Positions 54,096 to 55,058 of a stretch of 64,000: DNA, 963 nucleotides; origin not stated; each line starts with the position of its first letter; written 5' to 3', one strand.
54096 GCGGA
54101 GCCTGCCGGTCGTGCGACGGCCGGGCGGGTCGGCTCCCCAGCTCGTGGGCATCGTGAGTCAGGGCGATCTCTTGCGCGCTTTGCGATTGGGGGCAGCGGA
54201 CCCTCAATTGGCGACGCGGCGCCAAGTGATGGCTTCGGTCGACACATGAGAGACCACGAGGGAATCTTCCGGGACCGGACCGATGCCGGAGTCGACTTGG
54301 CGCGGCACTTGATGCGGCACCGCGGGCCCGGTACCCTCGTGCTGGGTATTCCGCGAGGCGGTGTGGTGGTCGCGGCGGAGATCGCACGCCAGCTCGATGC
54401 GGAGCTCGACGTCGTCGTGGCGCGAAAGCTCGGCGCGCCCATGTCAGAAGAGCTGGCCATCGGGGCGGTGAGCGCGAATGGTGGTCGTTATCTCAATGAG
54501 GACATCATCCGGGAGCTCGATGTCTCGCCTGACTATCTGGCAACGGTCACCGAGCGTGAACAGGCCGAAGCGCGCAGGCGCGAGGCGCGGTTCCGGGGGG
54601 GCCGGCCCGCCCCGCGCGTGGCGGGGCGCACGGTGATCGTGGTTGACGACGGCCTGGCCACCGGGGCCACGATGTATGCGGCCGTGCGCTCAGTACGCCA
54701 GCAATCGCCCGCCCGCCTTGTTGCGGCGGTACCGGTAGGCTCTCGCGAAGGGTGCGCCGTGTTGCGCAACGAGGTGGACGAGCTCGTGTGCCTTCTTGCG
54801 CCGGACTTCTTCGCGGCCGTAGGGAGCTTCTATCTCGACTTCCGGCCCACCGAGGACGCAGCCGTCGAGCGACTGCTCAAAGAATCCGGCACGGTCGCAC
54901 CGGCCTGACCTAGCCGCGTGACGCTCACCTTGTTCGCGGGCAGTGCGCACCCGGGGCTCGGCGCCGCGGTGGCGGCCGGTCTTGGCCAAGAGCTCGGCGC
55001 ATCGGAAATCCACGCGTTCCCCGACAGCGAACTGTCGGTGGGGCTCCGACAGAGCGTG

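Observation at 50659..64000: Stress/dormancy island whose gene families mirror the mycobacterial DosR regulon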

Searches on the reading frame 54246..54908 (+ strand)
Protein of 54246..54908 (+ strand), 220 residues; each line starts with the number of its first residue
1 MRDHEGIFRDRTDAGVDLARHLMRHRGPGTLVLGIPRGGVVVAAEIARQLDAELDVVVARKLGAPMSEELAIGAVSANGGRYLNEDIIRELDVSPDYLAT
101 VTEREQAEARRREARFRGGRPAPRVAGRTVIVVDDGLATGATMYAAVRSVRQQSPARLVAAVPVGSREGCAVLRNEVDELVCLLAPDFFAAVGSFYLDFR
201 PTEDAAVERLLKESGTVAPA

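Call 5: search_protein_families(library=pfam, proteins=[window:54246-54908:+], max_evalue=0.01)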
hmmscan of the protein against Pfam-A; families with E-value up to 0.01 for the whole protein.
window:54246-54908:+ (220 aa): 3 families
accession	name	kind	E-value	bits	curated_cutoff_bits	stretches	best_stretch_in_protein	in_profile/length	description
PF00156.33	Pribosyltran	-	1.7e-19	70.2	26.3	1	25-199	25-157/158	Phosphoribosyl transferase domain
PF14681.12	UPRTase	-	0.00024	21.1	27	1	125-180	118-175/206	Uracil phosphoribosyltransferase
PF15609.12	PRTase_2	-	0.0031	17.5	28.8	1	127-161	119-153/188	Phosphoribosyl transferase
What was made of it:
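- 54246..54908 (+): Stand-alone type I phosphoribosyltransferase of the family that pairs with DLH-like and erythromycin-esterase-like genes. Pfam PF00156, E=1.7e-19 (call 5).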

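Call 25: search_protein_families(library=ncbifam, proteins=[window:54246-54908:+], max_evalue=0.01)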
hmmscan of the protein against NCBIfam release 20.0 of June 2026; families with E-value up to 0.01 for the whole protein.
window:54246-54908:+ (220 aa): 26 families (the best 25 are shown)
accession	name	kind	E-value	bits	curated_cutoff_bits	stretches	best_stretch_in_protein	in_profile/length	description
NF002620.0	PRK02277.1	subfamily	2.6e-09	37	115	2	120-162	134-176/201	orotate phosphoribosyltransferase-like protein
NF006605.0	PRK09162.1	equivalog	6.6e-08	32.1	181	1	63-165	35-136/183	hypoxanthine-guanine phosphoribosyltransferase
NF045507.1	transregGfcR_Halo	equivalog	4.3e-07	29.6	300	1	120-169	146-194/215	transcriptional regulator GfcR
NF001097.0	PRK00129.1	equivalog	1.5e-06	28.1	114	1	123-180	120-177/209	uracil phosphoribosyltransferase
TIGR01251.1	ribP_PPkin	subfamily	1.6e-06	27.2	113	1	124-165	207-248/309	ribose-phosphate diphosphokinase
TIGR01091.1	upp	equivalog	2e-06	27.6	208.35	1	124-180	119-175/207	uracil phosphoribosyltransferase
NF003545.0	PRK05205.1-1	equivalog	2.4e-05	23.9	140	1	79-150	39-112/171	bifunctional pyr operon transcriptional regulator/uracil phosphoribosyltransferase PyrR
NF005592.0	PRK07322.1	subfamily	3.6e-05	23.2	143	1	119-180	112-171/180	adenine phosphoribosyltransferase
NF003549.0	PRK05205.1-5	equivalog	4.8e-05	22.9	138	0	123-159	95-131/182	bifunctional pyr operon transcriptional regulator/uracil phosphoribosyltransferase PyrR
NF002320.0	PRK01259.1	subfamily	7.4e-05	22.3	297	0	125-162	212-249/316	ribose-phosphate diphosphokinase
NF002095.0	PRK00934.1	equivalog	9.8e-05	21.6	296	1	77-159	201-237/287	ribose-phosphate diphosphokinase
NF003547.0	PRK05205.1-3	equivalog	0.00011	22.1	230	0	120-155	102-137/194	bifunctional pyr operon transcriptional regulator/uracil phosphoribosyltransferase PyrR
NF006613.0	PRK09177.1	equivalog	0.00011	21.8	138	0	87-165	51-123/159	xanthine phosphoribosyltransferase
NF004689.0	PRK06031.1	equivalog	0.00022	20.6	175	1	122-154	149-181/233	phosphoribosyltransferase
NF002636.0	PRK02304.1-5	equivalog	0.00024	20.6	125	1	126-154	116-144/176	adenine phosphoribosyltransferase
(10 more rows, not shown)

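Call 30: find_homologous_proteins(query=window:54246-54908:+, max_evalue=0.00001)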
Query window:54246-54908:+ (220 aa): 7993 proteins with E <= 0.00001 among 8000 candidates; the best 120 are listed.
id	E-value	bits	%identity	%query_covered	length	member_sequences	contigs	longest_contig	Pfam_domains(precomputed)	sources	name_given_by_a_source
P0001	1.6e-118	412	100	90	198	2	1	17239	PF00156.34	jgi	-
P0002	1.7e-97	343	77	94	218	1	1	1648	PF00156.34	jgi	jgi:putative phosphoribosyl transferase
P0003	9.0e-88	311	72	98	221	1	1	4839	PF00156.34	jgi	jgi:putative phosphoribosyl transferase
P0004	5.0e-87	309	74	95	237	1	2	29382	PF00156.34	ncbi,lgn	-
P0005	2.3e-85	304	70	97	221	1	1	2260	PF00156.34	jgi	jgi:predicted phosphoribosyltransferase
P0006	4.4e-85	303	69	97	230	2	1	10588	PF00156.34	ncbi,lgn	-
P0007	6.7e-85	302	69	97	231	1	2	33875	PF00156.34,PF15609.13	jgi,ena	-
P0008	6.9e-85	302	70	97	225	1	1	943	PF00156.34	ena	-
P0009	2.2e-84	300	70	99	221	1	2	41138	PF00156.34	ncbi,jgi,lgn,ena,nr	ncbi:MAG TPA: phosphoribosyltransferase family protein [Gemmatimonadales bacterium]|nr:phosphoribosy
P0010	5.8e-84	299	68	97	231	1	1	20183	PF00156.34,PF15609.13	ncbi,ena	ncbi:MAG TPA: phosphoribosyltransferase [Gemmatimonadales bacterium]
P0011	1.5e-83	298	69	95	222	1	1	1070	PF14681.13,PF00156.34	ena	-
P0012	1.9e-83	297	70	94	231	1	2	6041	PF14681.13,PF00156.34,PF15609.13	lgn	-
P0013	3.0e-83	297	73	94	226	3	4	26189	PF00156.34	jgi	jgi:putative phosphoribosyl transferase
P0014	4.4e-83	296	69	97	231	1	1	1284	PF00156.34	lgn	-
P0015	6.4e-83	296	69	97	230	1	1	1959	PF00156.34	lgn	-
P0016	7.0e-83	295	69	100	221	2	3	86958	PF00156.34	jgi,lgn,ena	-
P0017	1.1e-82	295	67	97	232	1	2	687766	PF14681.13,PF00156.34,PF15609.13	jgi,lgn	jgi:predicted phosphoribosyltransferase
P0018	1.2e-82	295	68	94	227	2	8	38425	PF14681.13,PF00156.34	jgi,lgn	jgi:putative phosphoribosyl transferase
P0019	1.3e-82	295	69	95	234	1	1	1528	PF00156.34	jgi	jgi:putative phosphoribosyl transferase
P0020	1.8e-82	294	71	95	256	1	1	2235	PF00156.34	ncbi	-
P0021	2.2e-82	294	69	95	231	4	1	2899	PF14681.13,PF00156.34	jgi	jgi:predicted phosphoribosyltransferase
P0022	2.6e-82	294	69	96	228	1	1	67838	PF14681.13,PF00156.34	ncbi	-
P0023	2.9e-82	293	67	97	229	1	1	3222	PF00156.34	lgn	-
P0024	3.0e-82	293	67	98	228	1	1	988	PF00156.34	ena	-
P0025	3.6e-82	293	70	94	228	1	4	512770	PF14681.13,PF00156.34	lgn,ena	-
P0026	3.8e-82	293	70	94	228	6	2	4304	PF14681.13,PF00156.34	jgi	jgi:predicted phosphoribosyltransferase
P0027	6.9e-82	292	69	95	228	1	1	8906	PF14681.13,PF00156.34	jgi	jgi:predicted phosphoribosyltransferase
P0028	9.6e-82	292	67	97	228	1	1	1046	PF00156.34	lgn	-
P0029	1.0e-81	292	67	97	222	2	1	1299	PF14681.13,PF00156.34,PF15609.13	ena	-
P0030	1.4e-81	291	69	96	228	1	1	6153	PF14681.13,PF00156.34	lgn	-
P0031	1.6e-81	291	67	97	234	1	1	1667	PF00156.34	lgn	-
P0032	1.6e-81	291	70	94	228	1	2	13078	PF14681.13,PF00156.34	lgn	-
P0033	1.8e-81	291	70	97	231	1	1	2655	PF00156.34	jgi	-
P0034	2.7e-81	290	67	96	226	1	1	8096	PF00156.34,PF15609.13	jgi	jgi:putative phosphoribosyl transferase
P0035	2.8e-81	290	68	95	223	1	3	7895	PF00156.34,PF15609.13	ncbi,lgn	-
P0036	3.1e-81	290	69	94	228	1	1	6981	PF14681.13,PF00156.34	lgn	-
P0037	3.4e-81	290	70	94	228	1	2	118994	PF00156.34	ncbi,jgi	jgi:putative phosphoribosyl transferase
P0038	4.2e-81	290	68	95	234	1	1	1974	PF00156.34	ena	-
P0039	5.5e-81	289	70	93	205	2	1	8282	PF14681.13,PF00156.34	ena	-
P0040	6.2e-81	289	69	96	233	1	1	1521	PF00156.34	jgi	jgi:predicted phosphoribosyltransferase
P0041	7.8e-81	289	69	95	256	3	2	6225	PF00156.34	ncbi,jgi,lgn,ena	-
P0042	8.5e-81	289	67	96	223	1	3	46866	PF14681.13,PF00156.34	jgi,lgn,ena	-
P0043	9.7e-81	288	71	94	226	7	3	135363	PF00156.34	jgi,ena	jgi:putative phosphoribosyl transferase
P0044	1.1e-80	288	67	96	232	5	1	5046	PF14681.13,PF00156.34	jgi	jgi:putative phosphoribosyl transferase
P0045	1.2e-80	288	68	97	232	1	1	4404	PF00156.34,PF15609.13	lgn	-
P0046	1.3e-80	288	69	97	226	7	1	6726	PF00156.34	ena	-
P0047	1.6e-80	288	69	97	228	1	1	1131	PF14681.13,PF00156.34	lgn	-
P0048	1.9e-80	288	67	94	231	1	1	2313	PF00156.34,PF15609.13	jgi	jgi:putative phosphoribosyl transferase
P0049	2.4e-80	287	69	94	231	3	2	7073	PF00156.34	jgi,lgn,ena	-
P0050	3.1e-80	287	69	94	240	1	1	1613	PF00156.34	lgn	-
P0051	3.7e-80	287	66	96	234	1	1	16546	PF14681.13,PF00156.34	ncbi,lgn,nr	ncbi:MAG TPA: phosphoribosyltransferase family protein [Gemmatimonadales bacterium]|nr:phosphoribosy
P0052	4.9e-80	286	67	97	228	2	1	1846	PF00156.34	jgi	jgi:putative phosphoribosyl transferase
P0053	5.5e-80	286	68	95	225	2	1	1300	PF00156.34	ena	-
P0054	6.5e-80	286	72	94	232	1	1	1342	PF00156.34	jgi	jgi:predicted phosphoribosyltransferase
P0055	7.0e-80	286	68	98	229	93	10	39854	PF00156.34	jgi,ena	-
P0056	8.0e-80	285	68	93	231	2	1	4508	PF14681.13,PF00156.34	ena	-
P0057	8.8e-80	285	69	97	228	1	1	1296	PF14681.13,PF00156.34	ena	-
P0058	9.5e-80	285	70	94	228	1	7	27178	PF14681.13,PF00156.34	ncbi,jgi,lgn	ncbi:MAG: phosphoribosyl transferase [Chloroflexota bacterium]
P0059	9.9e-80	285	69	95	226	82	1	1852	PF14681.13,PF00156.34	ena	-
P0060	1.0e-79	285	69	97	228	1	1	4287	PF14681.13,PF00156.34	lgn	-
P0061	1.1e-79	285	69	97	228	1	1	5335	PF14681.13,PF00156.34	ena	-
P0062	1.1e-79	285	68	97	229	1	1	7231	PF00156.34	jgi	jgi:putative phosphoribosyl transferase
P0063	1.3e-79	285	68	97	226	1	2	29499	PF14681.13,PF00156.34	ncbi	-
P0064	1.3e-79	285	68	95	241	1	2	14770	PF00156.34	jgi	jgi:putative phosphoribosyl transferase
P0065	1.5e-79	285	71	95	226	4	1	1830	PF00156.34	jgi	-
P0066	2.0e-79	284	66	98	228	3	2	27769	PF00156.34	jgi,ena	jgi:predicted phosphoribosyltransferase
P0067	2.3e-79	284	71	95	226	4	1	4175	PF00156.34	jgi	-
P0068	2.6e-79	284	68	97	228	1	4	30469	PF14681.13,PF00156.34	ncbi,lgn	-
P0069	2.7e-79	284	67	94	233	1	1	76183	PF14681.13,PF00156.34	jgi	jgi:putative phosphoribosyl transferase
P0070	3.6e-79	283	68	95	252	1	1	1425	PF00156.34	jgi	jgi:putative phosphoribosyl transferase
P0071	3.7e-79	283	69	94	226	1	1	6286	PF00156.34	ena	-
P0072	3.7e-79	283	69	94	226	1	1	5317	PF00156.34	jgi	-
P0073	4.0e-79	283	65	98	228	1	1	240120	PF14681.13,PF00156.34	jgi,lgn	jgi:predicted phosphoribosyltransferase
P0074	4.0e-79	283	69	95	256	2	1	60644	PF00156.34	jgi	jgi:putative phosphoribosyl transferase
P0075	4.8e-79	283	68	97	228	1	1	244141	PF14681.13,PF00156.34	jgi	jgi:putative phosphoribosyl transferase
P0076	5.0e-79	283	65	96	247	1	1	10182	PF00156.34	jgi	jgi:putative phosphoribosyl transferase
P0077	5.5e-79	283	68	94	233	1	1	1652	PF00156.34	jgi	jgi:putative phosphoribosyl transferase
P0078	5.6e-79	283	68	94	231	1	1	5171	PF00156.34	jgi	jgi:putative phosphoribosyl transferase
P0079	6.5e-79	282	67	95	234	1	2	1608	PF00156.34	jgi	-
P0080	7.5e-79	282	67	94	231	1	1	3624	PF00156.34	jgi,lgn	jgi:putative phosphoribosyl transferase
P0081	7.9e-79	282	68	94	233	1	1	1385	PF00156.34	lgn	-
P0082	1.4e-78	281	68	95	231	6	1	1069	PF14681.13,PF00156.34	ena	-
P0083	1.7e-78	281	66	98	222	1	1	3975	PF00156.34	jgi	jgi:putative phosphoribosyl transferase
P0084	1.9e-78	281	67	94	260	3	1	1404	PF00156.34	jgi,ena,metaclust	metaclust:\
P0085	2.2e-78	281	66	94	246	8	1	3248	PF00156.34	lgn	-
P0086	2.2e-78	281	71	95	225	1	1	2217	PF00156.34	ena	-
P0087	2.2e-78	281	66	96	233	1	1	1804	PF00156.34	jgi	jgi:predicted phosphoribosyltransferase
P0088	2.4e-78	281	68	91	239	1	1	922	PF14681.13,PF00156.34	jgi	jgi:predicted phosphoribosyltransferase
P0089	3.2e-78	280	66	95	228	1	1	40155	PF00156.34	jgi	jgi:putative phosphoribosyl transferase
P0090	3.6e-78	280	66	95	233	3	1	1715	PF00156.34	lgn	-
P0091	3.7e-78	280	67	96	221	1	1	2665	PF00156.34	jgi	-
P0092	4.4e-78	280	67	94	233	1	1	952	PF00156.34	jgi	jgi:putative phosphoribosyl transferase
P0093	5.2e-78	280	66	95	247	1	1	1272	PF00156.34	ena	-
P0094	5.3e-78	280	67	95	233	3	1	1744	PF00156.34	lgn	-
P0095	5.4e-78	279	67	95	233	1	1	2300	PF14681.13,PF00156.34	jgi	jgi:putative phosphoribosyl transferase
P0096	6.5e-78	279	67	95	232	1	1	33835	PF14681.13,PF00156.34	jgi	jgi:putative phosphoribosyl transferase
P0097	6.6e-78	279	65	96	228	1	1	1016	PF00156.34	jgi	jgi:putative phosphoribosyl transferase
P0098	6.6e-78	279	67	95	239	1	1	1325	PF00156.34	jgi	jgi:putative phosphoribosyl transferase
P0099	6.8e-78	279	66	95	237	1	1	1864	PF00156.34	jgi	jgi:putative phosphoribosyl transferase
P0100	7.0e-78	279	66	96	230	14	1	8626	PF00156.34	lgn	-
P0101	7.6e-78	279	67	94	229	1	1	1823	PF00156.34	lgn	-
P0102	8.5e-78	279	71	95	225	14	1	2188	PF14681.13,PF00156.34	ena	-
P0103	9.4e-78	279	63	96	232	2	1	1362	PF00156.34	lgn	-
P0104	1.0e-77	279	70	94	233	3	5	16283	PF14681.13,PF00156.34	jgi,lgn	jgi:putative phosphoribosyl transferase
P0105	1.1e-77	279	67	96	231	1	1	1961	PF00156.34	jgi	jgi:putative phosphoribosyl transferase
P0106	1.2e-77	278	65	97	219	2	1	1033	PF00156.34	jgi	jgi:putative phosphoribosyl transferase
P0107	1.2e-77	278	67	98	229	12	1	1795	PF14681.13,PF00156.34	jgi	jgi:putative phosphoribosyl transferase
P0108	1.3e-77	278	71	91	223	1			PF14681.13,PF00156.34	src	-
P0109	1.4e-77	278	63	96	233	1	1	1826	PF00156.34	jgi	jgi:putative phosphoribosyl transferase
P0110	1.4e-77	278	69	94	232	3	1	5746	PF00156.34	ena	-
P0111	1.8e-77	278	64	96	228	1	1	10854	PF00156.34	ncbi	-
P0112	1.9e-77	278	67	95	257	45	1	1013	PF00156.34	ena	-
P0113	2.2e-77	278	69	94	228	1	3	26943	PF14681.13,PF00156.34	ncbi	-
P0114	4.3e-77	277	66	96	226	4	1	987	PF00156.34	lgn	-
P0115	4.6e-77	276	67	94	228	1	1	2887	PF00156.34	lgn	-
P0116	4.8e-77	276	66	96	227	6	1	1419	PF00156.34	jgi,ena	jgi:putative phosphoribosyl transferase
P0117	5.1e-77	276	66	97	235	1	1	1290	PF00156.34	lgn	-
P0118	5.6e-77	276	67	95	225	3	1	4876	PF00156.34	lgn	-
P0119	5.7e-77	276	64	100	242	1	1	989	PF00156.34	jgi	jgi:putative phosphoribosyl transferase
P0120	6.0e-77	276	65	95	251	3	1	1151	PF14681.13,PF00156.34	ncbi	-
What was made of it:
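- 54246..54908 (+): Homologues are 65-77% identical (call 30).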

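Call 31: find_encoding_contigs(protein=P0009, flank=10000, max_places=2)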
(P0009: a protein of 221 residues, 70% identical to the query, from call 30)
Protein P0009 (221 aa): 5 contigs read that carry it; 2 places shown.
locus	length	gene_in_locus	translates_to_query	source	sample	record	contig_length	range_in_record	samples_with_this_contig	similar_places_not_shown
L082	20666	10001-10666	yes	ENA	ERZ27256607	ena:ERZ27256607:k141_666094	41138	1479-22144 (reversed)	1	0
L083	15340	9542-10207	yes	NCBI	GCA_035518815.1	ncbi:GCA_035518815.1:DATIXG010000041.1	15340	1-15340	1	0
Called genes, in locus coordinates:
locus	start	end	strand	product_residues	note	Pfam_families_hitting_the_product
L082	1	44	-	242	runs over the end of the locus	PF00950:ABC-3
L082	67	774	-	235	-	PF00005:ABC_tran, PF13304:AAA_21 (faint)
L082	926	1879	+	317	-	PF00582:Usp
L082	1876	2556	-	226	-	-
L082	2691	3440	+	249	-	PF00005:ABC_tran, PF02463:SMC_N (faint)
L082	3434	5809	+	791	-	PF02687:FtsX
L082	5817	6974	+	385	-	PF25919:BSH_CusB (faint), PF25989:YknX_C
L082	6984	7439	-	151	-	PF12900:Pyridox_ox_2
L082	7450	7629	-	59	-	-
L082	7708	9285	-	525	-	PF20142:Scaffold, PF01471:PG_binding_1, PF03734:YkuD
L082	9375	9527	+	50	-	-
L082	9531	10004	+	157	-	PF00571:CBS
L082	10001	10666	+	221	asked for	PF00156:Pribosyltran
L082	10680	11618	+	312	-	PF13793:Pribosyltran_N, PF00156:Pribosyltran, PF14572:Pribosyl_synth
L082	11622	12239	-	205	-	PF00571:CBS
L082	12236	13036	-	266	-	PF18854:baeRF_family10, PF10116:Host_attach, PF18844:baeRF_family2, PF18856:baeRF_family12 (weak)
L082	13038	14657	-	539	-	PF00118:Cpn60_TCP1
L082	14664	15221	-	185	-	PF02482:Ribosomal_S30AE, PF00313:CSD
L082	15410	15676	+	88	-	-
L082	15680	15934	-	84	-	PF00550:PP-binding (weak)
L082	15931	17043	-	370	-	PF00364:Biotin_lipoyl, PF02817:E3_binding, PF00198:2-oxoacid_dh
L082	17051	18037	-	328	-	PF02779:Transket_pyr, PF02780:Transketolase_C, PF17147:PFOR_II (faint)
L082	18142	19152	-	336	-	PF00676:E1_dh, PF02775:TPP_enzyme_C (weak)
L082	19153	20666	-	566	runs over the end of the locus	PF00501:AMP-binding, PF13193:AMP-binding_C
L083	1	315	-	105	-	PF00005:ABC_tran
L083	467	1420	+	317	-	PF00582:Usp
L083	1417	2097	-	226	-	-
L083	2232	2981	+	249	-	PF00005:ABC_tran, PF02463:SMC_N (faint)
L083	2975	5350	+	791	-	PF02687:FtsX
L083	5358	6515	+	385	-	PF25919:BSH_CusB (faint), PF25989:YknX_C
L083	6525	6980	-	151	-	PF12900:Pyridox_ox_2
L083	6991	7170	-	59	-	-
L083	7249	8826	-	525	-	PF20142:Scaffold, PF01471:PG_binding_1, PF03734:YkuD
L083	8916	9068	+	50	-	-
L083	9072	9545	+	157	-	PF00571:CBS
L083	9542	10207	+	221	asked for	PF00156:Pribosyltran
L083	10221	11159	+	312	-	PF13793:Pribosyltran_N, PF00156:Pribosyltran, PF14572:Pribosyl_synth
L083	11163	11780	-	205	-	PF00571:CBS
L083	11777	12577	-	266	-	PF18854:baeRF_family10, PF10116:Host_attach, PF18844:baeRF_family2, PF18856:baeRF_family12 (weak)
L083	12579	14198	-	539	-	PF00118:Cpn60_TCP1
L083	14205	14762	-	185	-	PF02482:Ribosomal_S30AE, PF00313:CSD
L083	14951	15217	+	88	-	-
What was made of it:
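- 53782..54249 (+): CBS-pair protein, first gene of the CBS-PRTase-Prs operon. The same order CBS-PRTase-Prs occurs in L082/L083 (call 31).
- CBS-PRT-Prs / CBS-baeRF10-(Cpn60)-HPF-CSD occurs in a Gemmatimonadales MAG (call 31).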

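Call 32: find_encoding_contigs(protein=P0017, flank=10000, max_places=1)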
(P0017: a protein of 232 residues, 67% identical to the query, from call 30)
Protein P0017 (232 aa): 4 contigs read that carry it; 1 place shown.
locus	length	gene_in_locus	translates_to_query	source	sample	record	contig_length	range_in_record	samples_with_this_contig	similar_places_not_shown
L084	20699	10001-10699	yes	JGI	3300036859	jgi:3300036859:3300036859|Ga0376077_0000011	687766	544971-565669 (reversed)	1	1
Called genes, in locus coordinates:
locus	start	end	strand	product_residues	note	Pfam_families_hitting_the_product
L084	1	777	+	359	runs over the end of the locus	PF00512:HisKA, PF02518:HATPase_c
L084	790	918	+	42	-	-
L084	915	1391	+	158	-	PF13473:Cupredoxin_1 (weak), PF00116:COX2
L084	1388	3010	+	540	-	PF00115:COX1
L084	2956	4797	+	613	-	PF00122:E1-E2_ATPase, PF00702:Hydrolase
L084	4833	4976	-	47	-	-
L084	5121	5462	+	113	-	PF01951:Archease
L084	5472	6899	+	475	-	PF01139:RtcB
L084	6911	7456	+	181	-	PF02482:Ribosomal_S30AE, PF00313:CSD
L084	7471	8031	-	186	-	PF00571:CBS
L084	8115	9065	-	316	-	PF13793:Pribosyltran_N, PF00156:Pribosyltran, PF14572:Pribosyl_synth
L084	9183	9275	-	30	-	-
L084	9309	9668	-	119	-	PF00571:CBS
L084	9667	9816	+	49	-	-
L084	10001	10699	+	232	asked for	PF00156:Pribosyltran, PF15609:PRTase_2 (faint), PF14681:UPRTase (weak)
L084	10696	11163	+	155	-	PF00571:CBS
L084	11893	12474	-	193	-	-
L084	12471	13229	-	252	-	PF10116:Host_attach, PF18844:baeRF_family2, PF18845:baeRF_family3, PF18854:baeRF_family10, PF18856:baeRF_family12 (weak)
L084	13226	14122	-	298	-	PF14716:HHH_8, PF14520:HHH_5 (weak)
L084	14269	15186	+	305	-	PF00582:Usp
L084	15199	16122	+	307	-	PF00582:Usp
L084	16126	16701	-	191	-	PF05685:Uma2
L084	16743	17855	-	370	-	PF27233:MJ0711_N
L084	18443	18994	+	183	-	PF11127:YgaP-like_TM (faint)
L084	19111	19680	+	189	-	PF13505:OMP_b-brl (weak)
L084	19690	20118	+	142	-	PF09579:Spore_YtfJ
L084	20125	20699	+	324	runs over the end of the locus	PF01040:UbiA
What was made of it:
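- On Balon (Rv2629 / MSMEG_1130) ribosome hibernation factors: The pairing recurs in L082 and L084 (calls 5, 31, 32).
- The same genes, scrambled, occur in L084 together with RtcB, archease, tandem USPs and a P-type ATPase (call 32).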

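Call 33: find_encoding_contigs(protein=P0025, flank=10000, max_places=1)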
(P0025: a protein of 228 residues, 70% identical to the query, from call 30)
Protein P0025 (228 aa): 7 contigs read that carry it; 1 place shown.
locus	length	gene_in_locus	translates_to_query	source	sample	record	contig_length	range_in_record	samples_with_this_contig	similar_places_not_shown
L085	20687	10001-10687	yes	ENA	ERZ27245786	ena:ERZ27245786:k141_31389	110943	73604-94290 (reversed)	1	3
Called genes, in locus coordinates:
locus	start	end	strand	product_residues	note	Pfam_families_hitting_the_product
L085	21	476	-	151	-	PF01047:MarR, PF12802:MarR_2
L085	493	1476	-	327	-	PF12911:OppC_N, PF00528:BPD_transp_1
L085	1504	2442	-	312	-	PF19300:BPD_transp_1_N, PF00528:BPD_transp_1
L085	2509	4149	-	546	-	PF00496:SBP_bac_5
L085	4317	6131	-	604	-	PF01336:tRNA_anti-codon, PF00152:tRNA-synt_2, PF02938:GAD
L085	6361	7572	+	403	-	PF04055:Radical_SAM, PF06969:HemN_C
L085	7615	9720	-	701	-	PF00795:CN_hydrolase, PF02540:NAD_synthase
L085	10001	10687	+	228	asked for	PF00156:Pribosyltran, PF14681:UPRTase (faint)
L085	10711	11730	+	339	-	PF09587:PGA_cap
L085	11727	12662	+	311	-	PF13793:Pribosyltran_N, PF00156:Pribosyltran, PF14572:Pribosyl_synth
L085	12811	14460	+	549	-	PF00501:AMP-binding, PF13193:AMP-binding_C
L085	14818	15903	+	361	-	PF04055:Radical_SAM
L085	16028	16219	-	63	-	-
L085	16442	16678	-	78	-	-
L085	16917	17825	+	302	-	PF00582:Usp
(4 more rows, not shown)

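Call 35: find_related_loci(query=window:54246-54908:+, collection=metagenome_contigs, flank=10000)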
Query window:54246-54908:+ (220 aa) in metagenome_contigs; peptide patterns used: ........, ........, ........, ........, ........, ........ (x = any residue, [..] = any of these).
600 stretches matched a pattern (row limit reached: there are more); 442 encode a relative of the query (tblastn E <= 1e-3); the best 80 are kept; 80 distinct loci.
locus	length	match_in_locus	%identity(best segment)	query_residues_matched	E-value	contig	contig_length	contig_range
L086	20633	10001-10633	66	4-214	3e-84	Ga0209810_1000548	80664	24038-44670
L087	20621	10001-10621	72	7-213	4e-72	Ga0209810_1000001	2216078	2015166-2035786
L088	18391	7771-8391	68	7-213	8e-71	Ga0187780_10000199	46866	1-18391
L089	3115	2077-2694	55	8-213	2e-66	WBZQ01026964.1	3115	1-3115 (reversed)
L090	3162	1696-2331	54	8-219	5e-63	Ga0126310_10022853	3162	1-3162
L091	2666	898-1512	62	7-211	6e-63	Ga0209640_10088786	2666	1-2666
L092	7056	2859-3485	52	7-214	1e-61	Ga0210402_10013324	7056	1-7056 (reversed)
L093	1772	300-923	52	7-214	4e-62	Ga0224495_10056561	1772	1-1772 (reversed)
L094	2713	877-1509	56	4-214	2e-60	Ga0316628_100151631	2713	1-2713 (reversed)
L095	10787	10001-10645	52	7-220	5e-60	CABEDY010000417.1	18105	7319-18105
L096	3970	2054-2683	49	7-215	3e-60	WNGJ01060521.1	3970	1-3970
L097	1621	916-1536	55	7-211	5e-61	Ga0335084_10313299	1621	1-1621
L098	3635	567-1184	52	8-214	2e-58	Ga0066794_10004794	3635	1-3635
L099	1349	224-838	50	8-211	7e-61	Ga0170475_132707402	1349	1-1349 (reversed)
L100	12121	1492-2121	47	7-215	1e-57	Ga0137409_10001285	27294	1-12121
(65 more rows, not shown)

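Call 88: search_protein_families(library=padloc, proteins=[window:54246-54908:+], max_evalue=0.001)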
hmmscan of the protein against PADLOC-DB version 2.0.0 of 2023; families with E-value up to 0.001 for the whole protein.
window:54246-54908:+ (220 aa): 1 family
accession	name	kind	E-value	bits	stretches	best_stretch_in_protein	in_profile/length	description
PDLC03962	ShosT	-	0.00024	19.1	1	86-167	151-211/237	-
